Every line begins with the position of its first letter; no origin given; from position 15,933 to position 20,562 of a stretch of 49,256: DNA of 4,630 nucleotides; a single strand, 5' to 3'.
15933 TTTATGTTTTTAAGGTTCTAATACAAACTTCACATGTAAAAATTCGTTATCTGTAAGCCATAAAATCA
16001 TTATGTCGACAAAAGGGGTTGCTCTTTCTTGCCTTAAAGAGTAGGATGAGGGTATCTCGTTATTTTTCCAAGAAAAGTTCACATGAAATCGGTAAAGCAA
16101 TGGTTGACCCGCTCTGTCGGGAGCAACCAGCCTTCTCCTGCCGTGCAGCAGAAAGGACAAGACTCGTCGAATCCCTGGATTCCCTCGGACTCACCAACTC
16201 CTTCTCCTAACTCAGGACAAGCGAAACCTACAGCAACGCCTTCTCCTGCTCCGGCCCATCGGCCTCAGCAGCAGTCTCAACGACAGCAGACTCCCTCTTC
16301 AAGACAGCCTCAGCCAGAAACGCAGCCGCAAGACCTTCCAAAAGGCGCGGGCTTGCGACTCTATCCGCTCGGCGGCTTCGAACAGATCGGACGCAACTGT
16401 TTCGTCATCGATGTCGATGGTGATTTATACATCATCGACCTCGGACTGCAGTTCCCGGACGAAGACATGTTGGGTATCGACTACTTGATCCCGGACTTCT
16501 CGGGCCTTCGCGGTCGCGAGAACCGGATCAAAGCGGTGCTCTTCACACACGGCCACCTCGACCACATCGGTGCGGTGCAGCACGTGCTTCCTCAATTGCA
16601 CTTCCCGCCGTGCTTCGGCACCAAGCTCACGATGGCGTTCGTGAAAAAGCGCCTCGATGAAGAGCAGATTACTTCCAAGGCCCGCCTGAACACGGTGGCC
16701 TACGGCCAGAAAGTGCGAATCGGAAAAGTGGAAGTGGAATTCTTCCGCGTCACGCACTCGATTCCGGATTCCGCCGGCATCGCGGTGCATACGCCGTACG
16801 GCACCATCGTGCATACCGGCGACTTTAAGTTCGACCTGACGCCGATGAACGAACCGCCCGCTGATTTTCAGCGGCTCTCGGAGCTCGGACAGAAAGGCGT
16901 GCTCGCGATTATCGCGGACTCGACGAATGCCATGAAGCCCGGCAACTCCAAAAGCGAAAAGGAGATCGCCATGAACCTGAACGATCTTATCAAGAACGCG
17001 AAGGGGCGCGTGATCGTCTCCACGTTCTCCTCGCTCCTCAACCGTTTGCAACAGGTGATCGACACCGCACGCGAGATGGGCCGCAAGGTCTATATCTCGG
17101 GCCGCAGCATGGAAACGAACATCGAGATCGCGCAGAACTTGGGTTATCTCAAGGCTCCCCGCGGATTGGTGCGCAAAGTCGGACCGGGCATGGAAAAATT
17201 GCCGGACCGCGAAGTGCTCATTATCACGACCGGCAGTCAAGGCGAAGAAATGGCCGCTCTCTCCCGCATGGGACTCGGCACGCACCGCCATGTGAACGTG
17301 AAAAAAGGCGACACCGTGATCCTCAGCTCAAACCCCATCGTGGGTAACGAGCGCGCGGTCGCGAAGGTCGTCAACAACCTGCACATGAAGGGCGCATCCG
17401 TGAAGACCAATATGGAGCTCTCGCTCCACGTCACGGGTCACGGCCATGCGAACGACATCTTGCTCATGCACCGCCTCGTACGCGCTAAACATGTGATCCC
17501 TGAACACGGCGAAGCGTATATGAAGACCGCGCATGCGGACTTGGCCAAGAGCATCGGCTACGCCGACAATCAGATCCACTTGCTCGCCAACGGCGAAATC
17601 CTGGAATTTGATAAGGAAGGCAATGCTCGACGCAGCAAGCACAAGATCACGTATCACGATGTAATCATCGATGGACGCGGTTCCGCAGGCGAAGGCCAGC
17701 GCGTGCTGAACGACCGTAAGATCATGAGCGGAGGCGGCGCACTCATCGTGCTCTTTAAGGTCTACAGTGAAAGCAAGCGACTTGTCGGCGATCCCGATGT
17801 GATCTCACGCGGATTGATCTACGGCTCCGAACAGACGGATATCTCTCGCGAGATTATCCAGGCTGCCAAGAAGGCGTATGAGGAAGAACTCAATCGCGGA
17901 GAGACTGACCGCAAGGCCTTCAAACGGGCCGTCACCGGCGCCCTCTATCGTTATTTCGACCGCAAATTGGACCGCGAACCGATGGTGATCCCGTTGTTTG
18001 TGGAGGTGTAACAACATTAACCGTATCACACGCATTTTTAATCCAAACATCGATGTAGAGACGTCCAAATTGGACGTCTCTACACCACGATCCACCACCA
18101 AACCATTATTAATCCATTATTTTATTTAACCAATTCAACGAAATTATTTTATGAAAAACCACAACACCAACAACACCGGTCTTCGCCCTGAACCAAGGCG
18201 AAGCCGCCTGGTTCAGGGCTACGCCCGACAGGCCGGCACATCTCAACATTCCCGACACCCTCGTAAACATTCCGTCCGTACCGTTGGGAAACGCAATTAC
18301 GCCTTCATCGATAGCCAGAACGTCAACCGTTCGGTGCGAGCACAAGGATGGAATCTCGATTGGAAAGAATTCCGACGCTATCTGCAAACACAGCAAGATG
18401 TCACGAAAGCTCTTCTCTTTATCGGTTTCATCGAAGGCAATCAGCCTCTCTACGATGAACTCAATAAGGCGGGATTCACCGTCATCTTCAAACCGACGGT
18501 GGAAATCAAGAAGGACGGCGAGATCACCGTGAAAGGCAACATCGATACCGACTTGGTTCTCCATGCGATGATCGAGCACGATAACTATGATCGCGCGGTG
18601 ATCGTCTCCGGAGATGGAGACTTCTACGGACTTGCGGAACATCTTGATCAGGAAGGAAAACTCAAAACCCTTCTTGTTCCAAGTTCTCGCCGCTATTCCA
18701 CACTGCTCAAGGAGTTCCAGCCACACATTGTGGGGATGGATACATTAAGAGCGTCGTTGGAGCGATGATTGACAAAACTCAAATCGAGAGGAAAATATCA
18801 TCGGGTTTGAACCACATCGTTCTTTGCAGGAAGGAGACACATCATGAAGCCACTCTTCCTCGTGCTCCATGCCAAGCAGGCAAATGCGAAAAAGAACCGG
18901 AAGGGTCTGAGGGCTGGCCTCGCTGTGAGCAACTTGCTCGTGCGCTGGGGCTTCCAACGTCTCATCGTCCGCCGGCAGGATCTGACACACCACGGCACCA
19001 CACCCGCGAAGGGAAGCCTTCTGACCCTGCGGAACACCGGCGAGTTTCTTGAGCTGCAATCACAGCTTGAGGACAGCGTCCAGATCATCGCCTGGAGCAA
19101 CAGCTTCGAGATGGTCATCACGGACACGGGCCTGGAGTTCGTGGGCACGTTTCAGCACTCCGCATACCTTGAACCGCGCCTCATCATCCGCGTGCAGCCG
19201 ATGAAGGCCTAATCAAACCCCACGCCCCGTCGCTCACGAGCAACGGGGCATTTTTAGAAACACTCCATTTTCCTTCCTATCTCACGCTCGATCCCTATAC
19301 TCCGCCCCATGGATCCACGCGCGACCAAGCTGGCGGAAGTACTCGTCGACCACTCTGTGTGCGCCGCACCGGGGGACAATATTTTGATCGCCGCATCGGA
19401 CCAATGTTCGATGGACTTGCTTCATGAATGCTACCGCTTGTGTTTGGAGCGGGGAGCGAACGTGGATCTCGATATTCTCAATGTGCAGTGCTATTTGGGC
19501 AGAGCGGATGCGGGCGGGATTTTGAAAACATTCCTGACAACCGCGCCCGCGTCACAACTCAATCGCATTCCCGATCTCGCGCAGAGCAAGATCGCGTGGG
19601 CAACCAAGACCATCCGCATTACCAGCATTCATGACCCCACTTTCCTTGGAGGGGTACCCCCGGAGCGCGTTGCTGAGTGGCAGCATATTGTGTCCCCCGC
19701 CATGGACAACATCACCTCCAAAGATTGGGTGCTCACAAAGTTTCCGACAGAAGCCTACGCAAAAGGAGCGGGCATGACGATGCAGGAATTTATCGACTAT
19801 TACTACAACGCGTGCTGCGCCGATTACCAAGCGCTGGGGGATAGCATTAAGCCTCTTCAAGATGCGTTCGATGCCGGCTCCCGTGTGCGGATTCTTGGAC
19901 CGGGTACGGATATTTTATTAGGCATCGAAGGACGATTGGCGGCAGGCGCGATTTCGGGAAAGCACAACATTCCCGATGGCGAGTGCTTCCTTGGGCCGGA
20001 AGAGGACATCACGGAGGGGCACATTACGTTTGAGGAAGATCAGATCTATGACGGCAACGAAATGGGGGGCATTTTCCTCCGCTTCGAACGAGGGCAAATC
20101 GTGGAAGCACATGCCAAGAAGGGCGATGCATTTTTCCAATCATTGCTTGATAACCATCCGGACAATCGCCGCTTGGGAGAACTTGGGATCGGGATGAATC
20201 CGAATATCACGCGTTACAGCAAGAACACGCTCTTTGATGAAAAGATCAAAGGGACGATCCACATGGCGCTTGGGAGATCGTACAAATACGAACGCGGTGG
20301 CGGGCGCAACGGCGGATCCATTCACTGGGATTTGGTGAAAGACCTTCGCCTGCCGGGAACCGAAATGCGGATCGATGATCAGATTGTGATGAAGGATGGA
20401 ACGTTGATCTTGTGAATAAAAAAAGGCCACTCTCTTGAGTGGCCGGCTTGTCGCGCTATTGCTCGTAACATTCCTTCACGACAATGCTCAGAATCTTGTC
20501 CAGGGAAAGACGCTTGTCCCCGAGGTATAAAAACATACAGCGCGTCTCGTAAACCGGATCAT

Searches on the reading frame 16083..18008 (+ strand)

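Call 59: search_protein_families(library=pfam, proteins=[window:16083-18008:+], max_evalue=0.0001)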
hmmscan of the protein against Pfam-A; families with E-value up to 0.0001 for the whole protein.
window:16083-18008:+ (642 aa): 6 families
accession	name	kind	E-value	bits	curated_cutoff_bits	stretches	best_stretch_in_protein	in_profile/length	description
PF22505.1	RNase_J_b_CASP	-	1.1e-45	154.9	27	1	307-433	1-126/126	Ribonuclease J, beta-CASP domain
PF17770.6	RNase_J_C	-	3.3e-20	73.4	23.8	1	541-642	1-102/102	Ribonuclease J C-terminal domain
PF00753.33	Lactamase_B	-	2.2e-12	47.8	22.7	1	104-251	6-153/196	Metallo-beta-lactamase superfamily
PF12706.13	Lactamase_B_2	-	4.1e-11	43.3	27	1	146-249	26-144/200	Beta-lactamase superfamily domain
PF11495.14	Regulator_TrmB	-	5.5e-05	23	22.2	1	289-342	5-58/233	Archaeal transcriptional regulator TrmB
PF07521.17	RMMBL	-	6.7e-05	23.2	21.6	0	440-490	4-54/63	Zn-dependent metallo-hydrolase RNA specificity domain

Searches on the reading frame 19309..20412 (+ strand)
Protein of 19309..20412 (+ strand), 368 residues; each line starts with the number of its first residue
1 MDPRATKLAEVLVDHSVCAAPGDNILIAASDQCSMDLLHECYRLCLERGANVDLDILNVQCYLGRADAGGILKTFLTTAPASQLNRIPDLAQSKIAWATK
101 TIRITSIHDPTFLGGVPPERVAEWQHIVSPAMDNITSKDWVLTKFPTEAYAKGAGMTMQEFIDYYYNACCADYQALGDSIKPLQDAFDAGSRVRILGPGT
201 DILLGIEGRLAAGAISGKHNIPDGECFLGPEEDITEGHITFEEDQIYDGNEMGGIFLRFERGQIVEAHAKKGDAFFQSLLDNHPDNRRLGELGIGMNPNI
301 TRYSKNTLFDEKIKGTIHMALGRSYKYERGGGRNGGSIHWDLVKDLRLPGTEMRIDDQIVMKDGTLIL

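Call 59: search_protein_families(library=pfam, proteins=[window:19309-20412:+], max_evalue=0.0001)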
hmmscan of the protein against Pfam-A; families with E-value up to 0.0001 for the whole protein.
window:19309-20412:+ (368 aa): 1 family
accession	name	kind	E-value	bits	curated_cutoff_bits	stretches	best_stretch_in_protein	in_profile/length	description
PF02073.20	Peptidase_M29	-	4.4e-45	154.7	27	1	4-364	4-404/406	Thermophilic metalloprotease (M29)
